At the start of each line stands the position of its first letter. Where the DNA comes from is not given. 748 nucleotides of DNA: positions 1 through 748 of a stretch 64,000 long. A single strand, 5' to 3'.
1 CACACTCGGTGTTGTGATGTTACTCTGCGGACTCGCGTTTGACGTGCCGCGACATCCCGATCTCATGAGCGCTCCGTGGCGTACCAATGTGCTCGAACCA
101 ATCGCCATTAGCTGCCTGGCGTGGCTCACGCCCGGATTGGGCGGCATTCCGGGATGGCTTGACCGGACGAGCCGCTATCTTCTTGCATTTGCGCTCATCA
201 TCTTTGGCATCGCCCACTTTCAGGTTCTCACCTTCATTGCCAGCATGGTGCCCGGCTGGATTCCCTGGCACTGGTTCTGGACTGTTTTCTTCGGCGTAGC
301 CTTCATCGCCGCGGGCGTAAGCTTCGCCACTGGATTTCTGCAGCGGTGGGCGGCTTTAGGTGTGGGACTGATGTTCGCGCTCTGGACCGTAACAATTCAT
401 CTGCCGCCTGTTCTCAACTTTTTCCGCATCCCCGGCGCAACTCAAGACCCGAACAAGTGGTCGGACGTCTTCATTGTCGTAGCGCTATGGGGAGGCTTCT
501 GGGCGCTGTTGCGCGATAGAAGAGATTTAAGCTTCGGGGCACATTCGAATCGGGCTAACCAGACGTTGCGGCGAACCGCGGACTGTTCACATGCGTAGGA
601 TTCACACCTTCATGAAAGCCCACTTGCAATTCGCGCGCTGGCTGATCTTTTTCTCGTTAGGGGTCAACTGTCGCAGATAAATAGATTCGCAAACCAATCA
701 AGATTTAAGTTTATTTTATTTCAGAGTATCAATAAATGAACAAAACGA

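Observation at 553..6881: Integron-type gene-cassette array with canonical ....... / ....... core sites and no integrase in view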

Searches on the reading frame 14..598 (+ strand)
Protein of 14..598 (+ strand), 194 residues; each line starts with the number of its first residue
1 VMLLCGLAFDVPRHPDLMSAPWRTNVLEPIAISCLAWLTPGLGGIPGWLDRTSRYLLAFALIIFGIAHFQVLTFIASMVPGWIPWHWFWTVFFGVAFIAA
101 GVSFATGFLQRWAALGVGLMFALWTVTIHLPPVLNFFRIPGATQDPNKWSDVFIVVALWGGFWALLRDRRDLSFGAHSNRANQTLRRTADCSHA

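Call 6: search_protein_families(library=pfam, proteins=[window:14-598:+], max_evalue=0.01)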
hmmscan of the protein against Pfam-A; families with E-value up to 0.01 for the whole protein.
window:14-598:+ (194 aa): 1 family
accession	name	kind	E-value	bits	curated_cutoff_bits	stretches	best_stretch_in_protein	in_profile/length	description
PF07681.17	DoxX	-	0.009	17.1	23.6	0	54-129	6-84/85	DoxX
